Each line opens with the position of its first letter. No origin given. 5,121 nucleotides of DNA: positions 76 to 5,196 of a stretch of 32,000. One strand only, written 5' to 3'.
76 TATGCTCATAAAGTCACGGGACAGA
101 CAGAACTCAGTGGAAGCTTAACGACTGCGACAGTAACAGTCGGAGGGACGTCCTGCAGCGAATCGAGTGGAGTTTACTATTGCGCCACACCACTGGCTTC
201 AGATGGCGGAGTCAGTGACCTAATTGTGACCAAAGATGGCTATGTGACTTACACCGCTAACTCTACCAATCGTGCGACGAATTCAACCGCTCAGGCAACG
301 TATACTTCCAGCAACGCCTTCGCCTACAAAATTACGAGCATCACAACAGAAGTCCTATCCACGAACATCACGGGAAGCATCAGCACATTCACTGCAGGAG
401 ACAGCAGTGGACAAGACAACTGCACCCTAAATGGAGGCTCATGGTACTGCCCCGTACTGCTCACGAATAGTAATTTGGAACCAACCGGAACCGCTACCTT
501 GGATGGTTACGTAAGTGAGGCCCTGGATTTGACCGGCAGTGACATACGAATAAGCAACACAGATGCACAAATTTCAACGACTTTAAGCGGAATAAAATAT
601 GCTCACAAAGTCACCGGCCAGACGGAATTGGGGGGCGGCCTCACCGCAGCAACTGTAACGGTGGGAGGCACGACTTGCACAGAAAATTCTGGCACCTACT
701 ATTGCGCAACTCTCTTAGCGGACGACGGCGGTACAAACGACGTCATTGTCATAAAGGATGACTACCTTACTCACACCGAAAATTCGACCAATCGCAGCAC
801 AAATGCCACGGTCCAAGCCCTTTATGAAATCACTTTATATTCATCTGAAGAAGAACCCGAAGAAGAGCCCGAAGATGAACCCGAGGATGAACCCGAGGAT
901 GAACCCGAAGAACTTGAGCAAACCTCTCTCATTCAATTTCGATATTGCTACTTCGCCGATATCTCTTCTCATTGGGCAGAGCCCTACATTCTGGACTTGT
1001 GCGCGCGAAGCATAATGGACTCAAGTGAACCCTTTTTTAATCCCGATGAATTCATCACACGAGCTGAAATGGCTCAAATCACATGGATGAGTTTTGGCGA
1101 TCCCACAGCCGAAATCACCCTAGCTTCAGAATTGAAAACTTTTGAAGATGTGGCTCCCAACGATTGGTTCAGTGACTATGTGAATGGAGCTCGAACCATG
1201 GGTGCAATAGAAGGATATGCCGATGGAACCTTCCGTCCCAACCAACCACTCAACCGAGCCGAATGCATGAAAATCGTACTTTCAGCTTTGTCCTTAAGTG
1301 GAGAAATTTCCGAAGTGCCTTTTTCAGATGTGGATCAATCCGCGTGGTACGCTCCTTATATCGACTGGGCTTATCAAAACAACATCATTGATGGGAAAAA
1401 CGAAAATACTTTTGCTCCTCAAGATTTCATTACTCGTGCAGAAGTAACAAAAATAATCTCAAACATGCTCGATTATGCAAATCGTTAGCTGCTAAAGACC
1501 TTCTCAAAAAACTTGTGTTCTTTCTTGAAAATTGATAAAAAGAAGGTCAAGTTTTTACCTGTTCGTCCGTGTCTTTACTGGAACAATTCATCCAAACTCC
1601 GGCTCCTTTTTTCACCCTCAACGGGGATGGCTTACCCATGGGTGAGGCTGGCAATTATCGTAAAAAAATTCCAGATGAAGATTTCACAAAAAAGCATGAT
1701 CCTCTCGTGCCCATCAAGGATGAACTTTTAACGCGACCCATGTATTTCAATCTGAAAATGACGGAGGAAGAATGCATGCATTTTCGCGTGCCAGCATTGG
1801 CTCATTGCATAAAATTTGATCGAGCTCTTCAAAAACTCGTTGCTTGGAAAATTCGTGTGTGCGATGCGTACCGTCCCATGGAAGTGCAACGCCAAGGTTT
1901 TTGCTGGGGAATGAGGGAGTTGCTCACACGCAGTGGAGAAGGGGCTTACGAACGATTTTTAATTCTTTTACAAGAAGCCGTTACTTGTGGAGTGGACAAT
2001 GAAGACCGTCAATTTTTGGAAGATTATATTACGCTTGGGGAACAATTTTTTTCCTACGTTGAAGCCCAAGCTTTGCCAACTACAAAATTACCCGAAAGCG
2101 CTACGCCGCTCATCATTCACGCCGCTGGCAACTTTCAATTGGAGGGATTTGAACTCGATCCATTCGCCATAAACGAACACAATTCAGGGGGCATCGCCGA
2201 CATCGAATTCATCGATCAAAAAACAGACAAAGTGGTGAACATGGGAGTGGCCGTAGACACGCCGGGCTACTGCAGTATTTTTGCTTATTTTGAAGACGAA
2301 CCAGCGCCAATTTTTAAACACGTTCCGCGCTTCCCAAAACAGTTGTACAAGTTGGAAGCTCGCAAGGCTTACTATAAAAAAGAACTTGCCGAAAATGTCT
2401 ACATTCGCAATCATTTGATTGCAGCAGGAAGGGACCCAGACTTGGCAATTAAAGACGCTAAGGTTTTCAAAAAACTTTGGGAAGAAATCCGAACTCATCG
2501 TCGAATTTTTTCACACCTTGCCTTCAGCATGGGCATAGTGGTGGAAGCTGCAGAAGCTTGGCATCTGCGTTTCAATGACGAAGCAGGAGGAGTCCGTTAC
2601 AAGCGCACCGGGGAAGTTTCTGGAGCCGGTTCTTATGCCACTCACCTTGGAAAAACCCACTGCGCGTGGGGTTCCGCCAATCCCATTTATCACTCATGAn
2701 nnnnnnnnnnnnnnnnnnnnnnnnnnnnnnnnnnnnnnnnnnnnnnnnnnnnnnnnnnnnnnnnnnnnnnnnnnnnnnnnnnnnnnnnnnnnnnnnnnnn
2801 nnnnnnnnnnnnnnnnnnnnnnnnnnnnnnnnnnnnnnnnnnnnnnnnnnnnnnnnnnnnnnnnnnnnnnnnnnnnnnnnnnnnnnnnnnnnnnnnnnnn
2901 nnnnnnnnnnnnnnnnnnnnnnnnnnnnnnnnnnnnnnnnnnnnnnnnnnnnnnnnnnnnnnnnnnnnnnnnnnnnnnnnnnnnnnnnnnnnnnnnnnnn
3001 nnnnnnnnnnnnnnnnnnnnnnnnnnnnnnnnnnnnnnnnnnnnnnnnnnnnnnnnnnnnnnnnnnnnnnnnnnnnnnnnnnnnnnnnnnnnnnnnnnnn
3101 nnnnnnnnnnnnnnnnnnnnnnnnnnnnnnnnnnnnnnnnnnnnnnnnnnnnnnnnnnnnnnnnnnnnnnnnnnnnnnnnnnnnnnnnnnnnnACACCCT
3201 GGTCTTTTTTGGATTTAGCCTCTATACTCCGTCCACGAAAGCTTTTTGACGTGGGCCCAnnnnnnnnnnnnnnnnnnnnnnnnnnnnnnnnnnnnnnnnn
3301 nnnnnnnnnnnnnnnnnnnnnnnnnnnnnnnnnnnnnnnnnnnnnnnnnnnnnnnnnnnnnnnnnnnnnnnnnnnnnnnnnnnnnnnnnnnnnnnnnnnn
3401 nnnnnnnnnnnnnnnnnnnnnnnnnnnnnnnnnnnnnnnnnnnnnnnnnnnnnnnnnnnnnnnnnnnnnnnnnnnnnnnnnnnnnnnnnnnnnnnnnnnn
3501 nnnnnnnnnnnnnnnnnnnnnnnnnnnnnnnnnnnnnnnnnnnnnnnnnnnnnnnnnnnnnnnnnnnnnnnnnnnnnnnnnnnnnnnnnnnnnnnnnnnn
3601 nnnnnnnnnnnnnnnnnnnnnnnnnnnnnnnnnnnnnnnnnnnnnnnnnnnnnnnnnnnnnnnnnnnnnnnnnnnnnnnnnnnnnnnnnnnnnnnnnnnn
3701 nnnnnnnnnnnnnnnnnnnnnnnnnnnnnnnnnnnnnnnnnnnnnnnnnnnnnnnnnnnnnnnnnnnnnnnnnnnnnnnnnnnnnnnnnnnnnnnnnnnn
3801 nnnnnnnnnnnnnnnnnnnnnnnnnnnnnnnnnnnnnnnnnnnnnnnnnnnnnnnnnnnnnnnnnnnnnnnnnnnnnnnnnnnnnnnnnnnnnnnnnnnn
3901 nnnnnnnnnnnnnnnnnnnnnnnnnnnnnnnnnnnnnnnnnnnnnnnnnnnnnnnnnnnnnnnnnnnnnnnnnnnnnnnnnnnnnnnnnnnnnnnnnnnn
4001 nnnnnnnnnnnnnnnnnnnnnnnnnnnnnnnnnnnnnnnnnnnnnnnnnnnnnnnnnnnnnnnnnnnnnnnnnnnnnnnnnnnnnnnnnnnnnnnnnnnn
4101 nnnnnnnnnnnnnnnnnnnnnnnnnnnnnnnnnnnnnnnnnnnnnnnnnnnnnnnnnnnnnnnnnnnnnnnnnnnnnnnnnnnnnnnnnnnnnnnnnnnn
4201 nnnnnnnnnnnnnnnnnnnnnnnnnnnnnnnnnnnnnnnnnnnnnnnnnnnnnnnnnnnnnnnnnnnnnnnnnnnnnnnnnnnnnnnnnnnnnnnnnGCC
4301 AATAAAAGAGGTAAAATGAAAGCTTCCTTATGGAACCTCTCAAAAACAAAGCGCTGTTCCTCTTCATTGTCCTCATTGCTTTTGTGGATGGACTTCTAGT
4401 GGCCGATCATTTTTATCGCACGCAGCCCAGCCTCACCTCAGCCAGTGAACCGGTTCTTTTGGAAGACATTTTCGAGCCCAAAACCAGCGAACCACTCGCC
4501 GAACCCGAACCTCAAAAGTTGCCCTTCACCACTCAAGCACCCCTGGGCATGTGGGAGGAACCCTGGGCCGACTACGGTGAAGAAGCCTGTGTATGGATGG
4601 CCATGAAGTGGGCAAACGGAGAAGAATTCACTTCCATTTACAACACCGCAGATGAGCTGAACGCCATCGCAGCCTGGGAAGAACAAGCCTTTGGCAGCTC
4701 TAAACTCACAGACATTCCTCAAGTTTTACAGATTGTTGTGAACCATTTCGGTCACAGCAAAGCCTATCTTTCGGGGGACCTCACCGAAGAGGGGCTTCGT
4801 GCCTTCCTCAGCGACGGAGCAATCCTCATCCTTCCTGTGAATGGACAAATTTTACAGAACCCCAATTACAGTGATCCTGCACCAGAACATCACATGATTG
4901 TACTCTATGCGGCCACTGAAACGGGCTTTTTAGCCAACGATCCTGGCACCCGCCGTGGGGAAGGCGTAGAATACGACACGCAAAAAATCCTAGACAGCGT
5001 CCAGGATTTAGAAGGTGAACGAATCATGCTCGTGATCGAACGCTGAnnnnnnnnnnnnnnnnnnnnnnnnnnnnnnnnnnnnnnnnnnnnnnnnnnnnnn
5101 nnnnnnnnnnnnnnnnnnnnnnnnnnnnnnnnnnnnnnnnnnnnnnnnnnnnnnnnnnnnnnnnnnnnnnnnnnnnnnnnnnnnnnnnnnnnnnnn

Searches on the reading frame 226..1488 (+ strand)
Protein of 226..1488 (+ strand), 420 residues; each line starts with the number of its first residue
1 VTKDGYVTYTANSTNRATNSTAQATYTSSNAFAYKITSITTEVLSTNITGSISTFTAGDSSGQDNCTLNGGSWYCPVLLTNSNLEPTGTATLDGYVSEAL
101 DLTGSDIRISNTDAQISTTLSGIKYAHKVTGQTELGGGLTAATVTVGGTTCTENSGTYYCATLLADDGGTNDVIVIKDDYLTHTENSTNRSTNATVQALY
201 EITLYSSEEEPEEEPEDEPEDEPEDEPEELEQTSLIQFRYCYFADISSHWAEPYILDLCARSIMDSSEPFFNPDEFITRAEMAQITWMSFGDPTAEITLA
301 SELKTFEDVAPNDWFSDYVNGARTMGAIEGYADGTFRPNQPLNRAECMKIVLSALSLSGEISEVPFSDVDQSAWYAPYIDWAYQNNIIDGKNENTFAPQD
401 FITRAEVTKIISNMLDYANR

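Call 6: search_protein_families(library=pfam, proteins=[window:226-1488:+], max_evalue=0.01)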
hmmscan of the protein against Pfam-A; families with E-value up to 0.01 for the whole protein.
window:226-1488:+ (420 aa): 2 families
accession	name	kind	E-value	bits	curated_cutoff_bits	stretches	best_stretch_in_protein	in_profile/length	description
PF00395.25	SLH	-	3.4e-38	129.8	20.8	3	365-407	1-43/44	S-layer homology domain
PF05887.16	Trypan_PARP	-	0.0034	17.8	100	1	208-229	58-79/134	Procyclic acidic repetitive protein (PARP)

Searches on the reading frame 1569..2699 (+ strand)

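Call 6: search_protein_families(library=pfam, proteins=[window:1569-2699:+], max_evalue=0.01)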
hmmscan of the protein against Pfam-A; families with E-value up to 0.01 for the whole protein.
window:1569-2699:+ (376 aa): 0 families

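Call 75: search_protein_families(library=ncbifam, proteins=[window:1569-2699:+], max_evalue=0.01)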
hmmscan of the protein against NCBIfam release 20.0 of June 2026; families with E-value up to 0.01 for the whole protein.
window:1569-2699:+ (376 aa): 1 family
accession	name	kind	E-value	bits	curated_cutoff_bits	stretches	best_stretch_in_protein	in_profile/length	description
NF007557.0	PRK10178.1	equivalog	0.0056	16.3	176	0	86-108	55-77/188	D-alanyl-D-alanine dipeptidase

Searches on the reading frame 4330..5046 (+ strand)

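Call 6: search_protein_families(library=pfam, proteins=[window:4330-5046:+], max_evalue=0.01)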
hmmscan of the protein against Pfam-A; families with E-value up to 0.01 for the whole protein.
window:4330-5046:+ (238 aa): 1 family
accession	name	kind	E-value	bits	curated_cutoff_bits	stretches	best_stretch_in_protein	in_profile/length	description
PF21631.3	A9CJY8-like_N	-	0.0041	17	27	1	93-111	16-34/45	A9CJY8-like, N-terminal domain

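Call 75: search_protein_families(library=ncbifam, proteins=[window:4330-5046:+], max_evalue=0.01)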
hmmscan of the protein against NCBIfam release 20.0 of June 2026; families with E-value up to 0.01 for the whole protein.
window:4330-5046:+ (238 aa): 0 families
